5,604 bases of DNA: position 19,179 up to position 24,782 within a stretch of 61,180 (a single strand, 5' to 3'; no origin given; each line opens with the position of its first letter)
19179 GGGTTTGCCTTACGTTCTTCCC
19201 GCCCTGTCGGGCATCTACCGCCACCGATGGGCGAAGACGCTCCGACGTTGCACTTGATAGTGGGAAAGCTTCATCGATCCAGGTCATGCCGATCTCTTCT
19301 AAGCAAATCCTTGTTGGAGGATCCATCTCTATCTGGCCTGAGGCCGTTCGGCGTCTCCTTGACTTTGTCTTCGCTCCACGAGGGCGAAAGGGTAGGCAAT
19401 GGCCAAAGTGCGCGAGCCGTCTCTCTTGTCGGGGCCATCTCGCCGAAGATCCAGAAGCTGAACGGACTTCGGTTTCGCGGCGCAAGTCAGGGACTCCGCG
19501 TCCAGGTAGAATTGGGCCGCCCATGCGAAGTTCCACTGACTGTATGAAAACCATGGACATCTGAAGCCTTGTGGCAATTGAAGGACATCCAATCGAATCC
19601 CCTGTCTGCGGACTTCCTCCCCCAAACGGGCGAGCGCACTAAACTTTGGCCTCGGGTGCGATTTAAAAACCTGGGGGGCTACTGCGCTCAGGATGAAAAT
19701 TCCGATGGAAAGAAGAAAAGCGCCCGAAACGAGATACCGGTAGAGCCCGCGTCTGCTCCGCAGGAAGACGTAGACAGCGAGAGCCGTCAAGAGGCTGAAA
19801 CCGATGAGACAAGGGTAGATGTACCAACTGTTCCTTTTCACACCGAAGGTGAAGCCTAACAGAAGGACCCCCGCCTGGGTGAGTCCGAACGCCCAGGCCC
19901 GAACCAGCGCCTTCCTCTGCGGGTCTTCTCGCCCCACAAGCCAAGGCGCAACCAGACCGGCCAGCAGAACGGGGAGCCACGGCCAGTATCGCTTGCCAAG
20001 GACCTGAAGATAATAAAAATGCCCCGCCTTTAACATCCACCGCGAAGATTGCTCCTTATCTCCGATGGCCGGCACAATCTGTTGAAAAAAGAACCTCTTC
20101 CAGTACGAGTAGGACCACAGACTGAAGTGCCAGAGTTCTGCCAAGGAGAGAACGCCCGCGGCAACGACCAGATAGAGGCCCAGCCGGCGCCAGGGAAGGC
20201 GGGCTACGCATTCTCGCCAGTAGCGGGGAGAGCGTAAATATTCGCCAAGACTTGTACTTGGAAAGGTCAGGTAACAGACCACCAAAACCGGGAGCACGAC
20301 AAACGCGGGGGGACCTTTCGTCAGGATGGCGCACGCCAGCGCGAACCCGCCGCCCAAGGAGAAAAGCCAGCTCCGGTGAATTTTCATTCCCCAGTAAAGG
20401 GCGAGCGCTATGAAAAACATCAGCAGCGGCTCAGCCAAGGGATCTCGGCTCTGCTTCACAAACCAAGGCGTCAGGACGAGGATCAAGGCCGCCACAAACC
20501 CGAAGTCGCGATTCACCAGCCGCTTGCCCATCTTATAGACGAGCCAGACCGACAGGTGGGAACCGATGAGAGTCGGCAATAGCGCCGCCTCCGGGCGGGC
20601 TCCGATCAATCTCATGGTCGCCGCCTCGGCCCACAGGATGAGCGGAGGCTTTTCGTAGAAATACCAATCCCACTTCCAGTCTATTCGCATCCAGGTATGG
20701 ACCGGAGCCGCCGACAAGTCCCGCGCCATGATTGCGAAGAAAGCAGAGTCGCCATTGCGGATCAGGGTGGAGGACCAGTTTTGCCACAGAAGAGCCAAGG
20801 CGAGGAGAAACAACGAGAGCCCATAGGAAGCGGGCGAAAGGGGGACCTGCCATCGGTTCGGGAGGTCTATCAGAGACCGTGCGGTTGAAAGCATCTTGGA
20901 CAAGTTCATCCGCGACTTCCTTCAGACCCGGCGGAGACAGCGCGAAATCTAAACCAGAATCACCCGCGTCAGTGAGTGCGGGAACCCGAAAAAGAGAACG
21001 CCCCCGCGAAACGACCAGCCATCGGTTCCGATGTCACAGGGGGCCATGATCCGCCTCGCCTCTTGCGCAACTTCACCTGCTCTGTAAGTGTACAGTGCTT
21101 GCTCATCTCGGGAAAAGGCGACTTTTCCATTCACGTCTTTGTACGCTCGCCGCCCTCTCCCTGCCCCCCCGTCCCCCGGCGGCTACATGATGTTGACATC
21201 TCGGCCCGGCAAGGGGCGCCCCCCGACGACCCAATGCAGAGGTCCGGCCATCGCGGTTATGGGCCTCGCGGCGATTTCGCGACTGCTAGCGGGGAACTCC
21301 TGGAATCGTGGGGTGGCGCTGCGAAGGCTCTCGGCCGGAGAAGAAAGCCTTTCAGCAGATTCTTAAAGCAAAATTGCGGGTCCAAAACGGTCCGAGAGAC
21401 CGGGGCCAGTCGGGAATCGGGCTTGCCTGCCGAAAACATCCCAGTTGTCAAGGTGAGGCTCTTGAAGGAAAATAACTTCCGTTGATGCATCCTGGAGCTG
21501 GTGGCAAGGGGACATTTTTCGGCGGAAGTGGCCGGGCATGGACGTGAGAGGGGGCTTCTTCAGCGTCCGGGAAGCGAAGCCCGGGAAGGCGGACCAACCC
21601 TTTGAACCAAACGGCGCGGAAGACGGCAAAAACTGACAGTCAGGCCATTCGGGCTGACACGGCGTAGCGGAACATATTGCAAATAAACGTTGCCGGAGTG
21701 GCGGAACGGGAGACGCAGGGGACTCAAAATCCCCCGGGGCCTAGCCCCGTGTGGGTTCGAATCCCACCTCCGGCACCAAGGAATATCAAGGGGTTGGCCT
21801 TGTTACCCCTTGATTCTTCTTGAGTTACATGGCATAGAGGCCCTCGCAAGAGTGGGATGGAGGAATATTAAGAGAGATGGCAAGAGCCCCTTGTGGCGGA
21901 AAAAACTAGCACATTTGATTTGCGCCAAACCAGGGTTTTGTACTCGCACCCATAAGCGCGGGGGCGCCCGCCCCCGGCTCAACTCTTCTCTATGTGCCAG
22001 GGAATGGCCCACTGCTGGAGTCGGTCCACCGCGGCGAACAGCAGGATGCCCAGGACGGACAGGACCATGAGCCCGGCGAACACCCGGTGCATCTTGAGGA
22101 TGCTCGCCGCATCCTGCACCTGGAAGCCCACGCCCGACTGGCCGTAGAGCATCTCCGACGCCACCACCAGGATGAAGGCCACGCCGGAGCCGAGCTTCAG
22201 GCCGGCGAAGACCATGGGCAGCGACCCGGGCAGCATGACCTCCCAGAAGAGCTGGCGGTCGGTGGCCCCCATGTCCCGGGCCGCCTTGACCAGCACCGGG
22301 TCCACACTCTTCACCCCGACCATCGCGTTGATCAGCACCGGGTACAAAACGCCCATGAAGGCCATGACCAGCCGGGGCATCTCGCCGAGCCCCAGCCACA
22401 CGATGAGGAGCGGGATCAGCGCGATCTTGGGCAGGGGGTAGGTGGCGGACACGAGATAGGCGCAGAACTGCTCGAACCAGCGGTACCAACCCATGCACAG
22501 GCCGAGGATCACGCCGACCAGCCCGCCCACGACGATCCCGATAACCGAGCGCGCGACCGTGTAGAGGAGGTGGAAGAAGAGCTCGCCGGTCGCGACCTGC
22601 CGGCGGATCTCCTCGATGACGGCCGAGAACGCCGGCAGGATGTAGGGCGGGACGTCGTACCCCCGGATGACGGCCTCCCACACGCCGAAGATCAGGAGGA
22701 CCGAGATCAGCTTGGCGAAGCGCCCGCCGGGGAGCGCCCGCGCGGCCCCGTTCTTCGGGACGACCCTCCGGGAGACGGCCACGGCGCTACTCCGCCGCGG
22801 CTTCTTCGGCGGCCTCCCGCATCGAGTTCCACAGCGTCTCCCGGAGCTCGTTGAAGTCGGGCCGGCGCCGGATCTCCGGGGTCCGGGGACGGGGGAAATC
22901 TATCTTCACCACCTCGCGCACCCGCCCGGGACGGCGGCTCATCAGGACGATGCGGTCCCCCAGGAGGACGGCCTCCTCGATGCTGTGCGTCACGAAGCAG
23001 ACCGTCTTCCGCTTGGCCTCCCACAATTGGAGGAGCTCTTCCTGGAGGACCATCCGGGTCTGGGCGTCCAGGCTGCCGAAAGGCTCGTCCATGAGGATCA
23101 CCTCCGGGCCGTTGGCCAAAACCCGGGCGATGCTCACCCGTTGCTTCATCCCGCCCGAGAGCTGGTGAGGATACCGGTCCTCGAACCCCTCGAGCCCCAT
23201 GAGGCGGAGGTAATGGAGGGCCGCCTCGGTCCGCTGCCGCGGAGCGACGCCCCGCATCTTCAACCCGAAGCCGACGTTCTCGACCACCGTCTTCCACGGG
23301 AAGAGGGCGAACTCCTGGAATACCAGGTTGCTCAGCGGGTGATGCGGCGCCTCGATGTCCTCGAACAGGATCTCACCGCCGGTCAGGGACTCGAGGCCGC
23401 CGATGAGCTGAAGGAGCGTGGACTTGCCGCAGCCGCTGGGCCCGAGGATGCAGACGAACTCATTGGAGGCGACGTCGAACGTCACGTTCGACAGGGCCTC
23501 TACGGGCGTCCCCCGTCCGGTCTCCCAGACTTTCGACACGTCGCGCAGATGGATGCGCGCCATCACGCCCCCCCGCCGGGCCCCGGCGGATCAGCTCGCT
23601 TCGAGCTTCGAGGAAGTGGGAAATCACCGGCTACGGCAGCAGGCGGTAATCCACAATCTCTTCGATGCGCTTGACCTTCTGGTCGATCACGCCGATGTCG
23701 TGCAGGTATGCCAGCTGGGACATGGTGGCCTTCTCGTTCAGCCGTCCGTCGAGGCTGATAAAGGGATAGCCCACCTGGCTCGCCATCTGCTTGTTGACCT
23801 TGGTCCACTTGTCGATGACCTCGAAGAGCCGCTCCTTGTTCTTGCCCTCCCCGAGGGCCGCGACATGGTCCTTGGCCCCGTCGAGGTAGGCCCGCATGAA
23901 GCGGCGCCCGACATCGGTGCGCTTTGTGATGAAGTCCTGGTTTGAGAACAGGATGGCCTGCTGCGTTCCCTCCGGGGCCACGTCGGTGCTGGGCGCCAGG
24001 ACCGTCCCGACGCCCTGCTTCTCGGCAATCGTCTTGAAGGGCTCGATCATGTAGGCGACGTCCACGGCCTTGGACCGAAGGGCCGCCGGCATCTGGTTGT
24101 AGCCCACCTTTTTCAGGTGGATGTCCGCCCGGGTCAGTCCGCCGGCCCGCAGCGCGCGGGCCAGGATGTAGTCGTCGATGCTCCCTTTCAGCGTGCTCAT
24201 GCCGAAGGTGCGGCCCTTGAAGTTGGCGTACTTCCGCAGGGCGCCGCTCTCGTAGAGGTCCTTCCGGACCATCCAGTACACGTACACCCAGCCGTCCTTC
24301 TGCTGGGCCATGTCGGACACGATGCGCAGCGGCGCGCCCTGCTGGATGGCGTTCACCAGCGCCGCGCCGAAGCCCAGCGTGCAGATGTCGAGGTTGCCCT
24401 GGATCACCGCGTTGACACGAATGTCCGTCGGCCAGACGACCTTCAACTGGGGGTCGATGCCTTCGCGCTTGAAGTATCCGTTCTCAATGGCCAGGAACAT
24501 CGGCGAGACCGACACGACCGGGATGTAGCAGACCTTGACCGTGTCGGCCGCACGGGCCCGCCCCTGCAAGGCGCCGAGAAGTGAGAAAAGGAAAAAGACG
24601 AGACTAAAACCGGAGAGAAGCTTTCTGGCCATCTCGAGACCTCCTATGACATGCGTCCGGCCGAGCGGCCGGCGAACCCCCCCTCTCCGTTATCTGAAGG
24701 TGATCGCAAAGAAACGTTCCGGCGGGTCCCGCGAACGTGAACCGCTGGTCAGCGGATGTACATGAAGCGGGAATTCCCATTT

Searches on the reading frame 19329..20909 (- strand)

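Call 33: search_protein_families(library=pfam, max_evalue=0.00001, proteins=[window:19329-20909:-])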
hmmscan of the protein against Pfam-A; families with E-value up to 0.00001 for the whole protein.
window:19329-20909:- (526 aa): 2 families
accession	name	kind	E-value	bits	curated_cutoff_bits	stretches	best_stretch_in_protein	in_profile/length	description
PF13231.12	PMT_2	-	9.4e-16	58.9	26.1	1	87-217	2-132/160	Dolichyl-phosphate-mannose-protein mannosyltransferase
PF02366.24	PMT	-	2.4e-13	50.7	22.7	1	82-213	57-197/245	Dolichyl-phosphate-mannose-protein mannosyltransferase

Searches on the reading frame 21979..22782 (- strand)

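Call 33: search_protein_families(library=pfam, max_evalue=0.00001, proteins=[window:21979-22782:-])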
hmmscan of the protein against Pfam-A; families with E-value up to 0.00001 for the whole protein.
window:21979-22782:- (267 aa): 1 family
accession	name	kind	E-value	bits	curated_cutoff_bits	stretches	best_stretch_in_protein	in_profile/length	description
PF00528.27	BPD_transp_1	-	1.3e-23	84.1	26.4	1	88-257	3-180/184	Binding-protein-dependent transport system inner membrane component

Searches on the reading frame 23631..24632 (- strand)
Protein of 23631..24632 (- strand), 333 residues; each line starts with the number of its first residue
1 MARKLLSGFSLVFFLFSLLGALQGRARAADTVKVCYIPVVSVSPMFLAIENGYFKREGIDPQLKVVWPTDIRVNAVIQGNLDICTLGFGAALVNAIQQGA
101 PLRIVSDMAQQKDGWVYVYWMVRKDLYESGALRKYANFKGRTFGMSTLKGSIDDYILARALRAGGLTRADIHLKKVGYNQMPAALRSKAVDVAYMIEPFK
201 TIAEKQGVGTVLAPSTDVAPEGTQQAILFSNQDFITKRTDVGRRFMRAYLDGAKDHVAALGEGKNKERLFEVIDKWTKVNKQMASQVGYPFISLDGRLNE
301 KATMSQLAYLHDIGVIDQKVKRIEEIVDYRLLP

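Call 33: search_protein_families(library=pfam, max_evalue=0.00001, proteins=[window:23631-24632:-])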
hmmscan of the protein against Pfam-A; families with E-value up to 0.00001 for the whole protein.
window:23631-24632:- (333 aa): 2 families
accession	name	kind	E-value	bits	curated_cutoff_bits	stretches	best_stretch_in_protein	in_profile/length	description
PF13379.11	NMT1_2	-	9.1e-21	75.2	24.7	1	30-251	6-233/252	NMT1-like family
PF09084.16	NMT1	-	6.4e-20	72.4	20.5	1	42-257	4-210/216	NMT1/THI5 like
